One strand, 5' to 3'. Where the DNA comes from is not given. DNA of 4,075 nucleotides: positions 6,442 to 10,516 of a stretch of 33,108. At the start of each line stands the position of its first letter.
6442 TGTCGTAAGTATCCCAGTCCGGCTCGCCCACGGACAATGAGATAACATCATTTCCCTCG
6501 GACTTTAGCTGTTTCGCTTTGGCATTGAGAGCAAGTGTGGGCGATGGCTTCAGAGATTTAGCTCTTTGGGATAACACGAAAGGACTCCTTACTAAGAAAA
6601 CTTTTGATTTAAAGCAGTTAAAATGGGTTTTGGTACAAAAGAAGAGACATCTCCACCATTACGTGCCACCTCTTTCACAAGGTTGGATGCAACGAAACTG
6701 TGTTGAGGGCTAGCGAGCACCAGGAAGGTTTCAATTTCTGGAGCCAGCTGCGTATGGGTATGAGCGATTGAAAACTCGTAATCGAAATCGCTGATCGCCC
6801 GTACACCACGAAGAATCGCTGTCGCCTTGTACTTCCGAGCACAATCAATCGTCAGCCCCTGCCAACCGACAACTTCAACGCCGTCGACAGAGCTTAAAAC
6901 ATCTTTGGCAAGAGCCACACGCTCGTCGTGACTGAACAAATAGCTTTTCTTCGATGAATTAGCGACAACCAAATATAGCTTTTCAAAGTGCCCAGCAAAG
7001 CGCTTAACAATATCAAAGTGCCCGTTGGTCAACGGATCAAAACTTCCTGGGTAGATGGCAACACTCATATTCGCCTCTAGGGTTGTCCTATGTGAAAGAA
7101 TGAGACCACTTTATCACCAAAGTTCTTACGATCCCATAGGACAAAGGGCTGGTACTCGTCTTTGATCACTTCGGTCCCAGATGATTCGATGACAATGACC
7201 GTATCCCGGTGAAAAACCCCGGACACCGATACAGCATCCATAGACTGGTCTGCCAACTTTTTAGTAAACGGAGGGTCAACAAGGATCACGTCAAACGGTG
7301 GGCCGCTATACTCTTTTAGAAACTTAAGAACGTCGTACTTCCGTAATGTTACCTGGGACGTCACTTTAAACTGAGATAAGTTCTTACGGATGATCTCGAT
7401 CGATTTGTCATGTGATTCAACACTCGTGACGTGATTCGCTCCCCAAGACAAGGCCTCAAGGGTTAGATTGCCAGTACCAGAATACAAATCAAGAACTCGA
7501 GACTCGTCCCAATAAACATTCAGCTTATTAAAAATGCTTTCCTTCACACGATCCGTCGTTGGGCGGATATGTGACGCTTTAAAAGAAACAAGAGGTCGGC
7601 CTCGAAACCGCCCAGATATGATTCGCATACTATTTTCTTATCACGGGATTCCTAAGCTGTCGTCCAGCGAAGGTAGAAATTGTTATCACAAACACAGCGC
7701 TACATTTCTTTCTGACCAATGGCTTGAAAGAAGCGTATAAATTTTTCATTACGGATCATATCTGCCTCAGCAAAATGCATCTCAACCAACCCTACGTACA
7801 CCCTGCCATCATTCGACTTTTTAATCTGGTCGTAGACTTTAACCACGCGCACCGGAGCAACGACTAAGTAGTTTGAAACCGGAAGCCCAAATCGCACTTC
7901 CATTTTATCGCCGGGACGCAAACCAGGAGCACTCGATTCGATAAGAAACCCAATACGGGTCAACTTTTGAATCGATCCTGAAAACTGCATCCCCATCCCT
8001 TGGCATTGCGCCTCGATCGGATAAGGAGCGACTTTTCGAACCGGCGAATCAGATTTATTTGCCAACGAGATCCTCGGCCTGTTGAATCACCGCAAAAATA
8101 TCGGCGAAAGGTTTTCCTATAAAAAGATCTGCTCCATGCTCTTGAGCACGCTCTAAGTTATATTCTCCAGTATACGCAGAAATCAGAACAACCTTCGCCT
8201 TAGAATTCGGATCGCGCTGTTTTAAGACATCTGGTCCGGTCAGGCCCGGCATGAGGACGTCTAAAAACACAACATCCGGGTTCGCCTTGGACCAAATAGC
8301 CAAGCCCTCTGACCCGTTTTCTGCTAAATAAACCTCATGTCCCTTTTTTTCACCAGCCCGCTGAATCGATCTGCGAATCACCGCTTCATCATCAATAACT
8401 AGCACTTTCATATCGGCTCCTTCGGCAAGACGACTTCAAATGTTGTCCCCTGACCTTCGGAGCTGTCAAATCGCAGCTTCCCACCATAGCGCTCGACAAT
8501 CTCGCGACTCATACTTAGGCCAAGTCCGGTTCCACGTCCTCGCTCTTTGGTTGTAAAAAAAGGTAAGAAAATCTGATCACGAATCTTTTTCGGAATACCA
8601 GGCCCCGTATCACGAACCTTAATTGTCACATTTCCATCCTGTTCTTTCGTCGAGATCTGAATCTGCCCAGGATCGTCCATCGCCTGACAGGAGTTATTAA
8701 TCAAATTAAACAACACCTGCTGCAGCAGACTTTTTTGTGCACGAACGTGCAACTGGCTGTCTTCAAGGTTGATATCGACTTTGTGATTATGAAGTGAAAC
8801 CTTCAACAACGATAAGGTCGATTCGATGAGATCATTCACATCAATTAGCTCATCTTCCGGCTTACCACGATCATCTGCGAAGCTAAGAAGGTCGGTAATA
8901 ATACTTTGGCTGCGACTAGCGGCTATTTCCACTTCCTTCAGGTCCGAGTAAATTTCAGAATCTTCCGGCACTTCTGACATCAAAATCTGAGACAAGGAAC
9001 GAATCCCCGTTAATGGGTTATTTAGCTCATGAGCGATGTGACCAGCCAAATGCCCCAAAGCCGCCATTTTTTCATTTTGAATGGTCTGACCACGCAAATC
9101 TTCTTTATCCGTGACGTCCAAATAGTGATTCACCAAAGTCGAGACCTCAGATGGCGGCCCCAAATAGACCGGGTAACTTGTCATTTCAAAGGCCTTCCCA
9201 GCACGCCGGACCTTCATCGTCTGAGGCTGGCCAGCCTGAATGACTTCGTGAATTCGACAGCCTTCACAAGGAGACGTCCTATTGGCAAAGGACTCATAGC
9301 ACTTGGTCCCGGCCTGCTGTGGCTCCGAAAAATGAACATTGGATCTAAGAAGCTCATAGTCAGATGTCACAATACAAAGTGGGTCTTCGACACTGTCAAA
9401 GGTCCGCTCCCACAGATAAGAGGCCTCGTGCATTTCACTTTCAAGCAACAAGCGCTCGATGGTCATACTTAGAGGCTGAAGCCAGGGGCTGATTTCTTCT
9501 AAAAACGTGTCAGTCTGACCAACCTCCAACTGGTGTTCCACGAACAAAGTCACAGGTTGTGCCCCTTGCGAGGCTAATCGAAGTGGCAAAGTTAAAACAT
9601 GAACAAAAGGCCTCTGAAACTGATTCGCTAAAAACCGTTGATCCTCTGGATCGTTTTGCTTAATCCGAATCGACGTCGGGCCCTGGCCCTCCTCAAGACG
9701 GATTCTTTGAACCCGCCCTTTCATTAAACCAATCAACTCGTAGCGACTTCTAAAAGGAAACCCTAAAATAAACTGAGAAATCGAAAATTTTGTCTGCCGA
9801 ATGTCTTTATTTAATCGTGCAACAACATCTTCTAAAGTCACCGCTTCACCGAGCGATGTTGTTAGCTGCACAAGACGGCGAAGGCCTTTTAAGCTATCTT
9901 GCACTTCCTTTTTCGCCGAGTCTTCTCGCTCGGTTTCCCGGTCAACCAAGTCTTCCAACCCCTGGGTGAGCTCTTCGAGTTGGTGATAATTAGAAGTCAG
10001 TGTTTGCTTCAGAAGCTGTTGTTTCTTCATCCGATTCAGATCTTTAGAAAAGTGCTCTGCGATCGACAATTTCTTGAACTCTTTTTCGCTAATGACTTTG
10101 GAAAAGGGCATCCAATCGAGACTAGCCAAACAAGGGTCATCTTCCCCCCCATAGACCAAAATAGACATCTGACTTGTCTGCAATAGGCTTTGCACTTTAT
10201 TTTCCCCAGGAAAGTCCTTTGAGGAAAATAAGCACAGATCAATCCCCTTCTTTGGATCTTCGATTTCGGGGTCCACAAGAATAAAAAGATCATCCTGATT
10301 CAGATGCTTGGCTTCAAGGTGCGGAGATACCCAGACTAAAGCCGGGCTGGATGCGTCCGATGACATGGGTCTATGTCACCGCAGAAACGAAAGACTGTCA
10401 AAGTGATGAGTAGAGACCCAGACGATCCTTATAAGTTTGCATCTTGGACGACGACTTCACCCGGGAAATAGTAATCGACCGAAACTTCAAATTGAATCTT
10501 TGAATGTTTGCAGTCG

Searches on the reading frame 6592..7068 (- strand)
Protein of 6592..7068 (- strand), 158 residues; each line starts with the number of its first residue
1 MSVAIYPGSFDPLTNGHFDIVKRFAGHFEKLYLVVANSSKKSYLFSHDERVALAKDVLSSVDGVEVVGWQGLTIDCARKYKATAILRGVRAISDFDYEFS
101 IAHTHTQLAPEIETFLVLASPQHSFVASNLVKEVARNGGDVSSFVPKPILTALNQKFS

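Call 14: search_protein_families(library=pfam, proteins=[window:6592-7068:-], max_evalue=0.01)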
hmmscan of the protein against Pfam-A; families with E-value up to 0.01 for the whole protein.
window:6592-7068:- (158 aa): 1 family
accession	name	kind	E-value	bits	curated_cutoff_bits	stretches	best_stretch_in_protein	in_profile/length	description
PF01467.32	CTP_transf_like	-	1.1e-19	71.4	21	1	5-133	1-132/133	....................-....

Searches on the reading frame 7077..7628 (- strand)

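Call 14: search_protein_families(library=pfam, proteins=[window:7077-7628:-], max_evalue=0.01)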
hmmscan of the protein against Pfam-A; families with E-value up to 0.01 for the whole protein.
window:7077-7628:- (183 aa): 12 families
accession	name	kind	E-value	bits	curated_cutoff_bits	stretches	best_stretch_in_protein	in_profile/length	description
PF03602.21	Cons_hypoth95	-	8.5e-46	156.3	24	1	1-178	1-181/182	Conserved hypothetical protein 95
PF05175.20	MTS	-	1.9e-08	34.6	23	1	36-127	27-114/170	Methyltransferase small domain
PF13847.12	Methyltransf_31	-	9.3e-08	32.3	27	1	42-151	4-113/145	Methyltransferase domain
PF00398.26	RrnaAD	-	3.5e-06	26.7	24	1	28-103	18-88/263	Ribosomal RNA adenine dimethylase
PF13649.12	Methyltransf_25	-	3.6e-06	28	27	1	45-117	1-70/97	Methyltransferase domain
PF02475.24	TRM5-TYW2_MTfase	-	5.4e-06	26.9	28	1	41-143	36-137/164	TRM5/TYW2 methyltransferase domain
PF09445.16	Methyltransf_15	-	4.4e-05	23.5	22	1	44-120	3-80/165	RNA cap guanine-N2 methyltransferase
PF04378.19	RsmJ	-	0.00012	21.9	27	1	42-126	58-140/245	Ribosomal RNA large subunit methyltransferase D, RlmJ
PF01170.24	UPF0020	-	0.00025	21.2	22.3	1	67-128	79-138/197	RMKL-like, methyltransferase domain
PF01189.24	Methyltr_RsmB-F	-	0.00057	20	27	1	41-122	8-90/199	16S rRNA methyltransferase RsmB/F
PF06325.19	PrmA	-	0.00086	19.3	22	1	41-115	161-230/296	Ribosomal protein L11 methyltransferase (PrmA)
PF08241.18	Methyltransf_11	-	0.0074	17.3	21.2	0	46-139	1-70/95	Methyltransferase domain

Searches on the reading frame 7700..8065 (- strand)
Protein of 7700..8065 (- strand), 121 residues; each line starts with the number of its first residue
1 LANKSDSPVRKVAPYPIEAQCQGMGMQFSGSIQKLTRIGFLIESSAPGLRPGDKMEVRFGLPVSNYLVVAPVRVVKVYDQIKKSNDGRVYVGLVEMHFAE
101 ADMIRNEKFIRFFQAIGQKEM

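Call 14: search_protein_families(library=pfam, proteins=[window:7700-8065:-], max_evalue=0.01)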
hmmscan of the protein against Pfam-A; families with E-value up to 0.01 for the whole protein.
window:7700-8065:- (121 aa): 1 family
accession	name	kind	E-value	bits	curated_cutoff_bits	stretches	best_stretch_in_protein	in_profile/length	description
PF07238.19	PilZ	-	0.0021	18.8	22.5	1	13-108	8-95/102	PilZ domain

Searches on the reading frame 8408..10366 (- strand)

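Call 14: search_protein_families(library=pfam, proteins=[window:8408-10366:-], max_evalue=0.01)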
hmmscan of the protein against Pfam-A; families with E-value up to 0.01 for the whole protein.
window:8408-10366:- (652 aa): 4 families
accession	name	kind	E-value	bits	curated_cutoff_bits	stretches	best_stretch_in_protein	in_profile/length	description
PF02518.31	HATPase_c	-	1.4e-29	103.2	26.4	1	546-650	4-110/111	Histidine kinase-, DNA gyrase B-, and HSP90-like ATPase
PF00512.31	HisKA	-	2.8e-10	40.5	26.9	1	437-498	2-62/66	His Kinase A (phospho-acceptor) domain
PF14501.12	HATPase_c_5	-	8.6e-08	32.5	22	1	550-638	8-93/102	GHKL domain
PF13581.12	HATPase_c_2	-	0.003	18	27.4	1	557-642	45-122/127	Histidine kinase-like ATPase domain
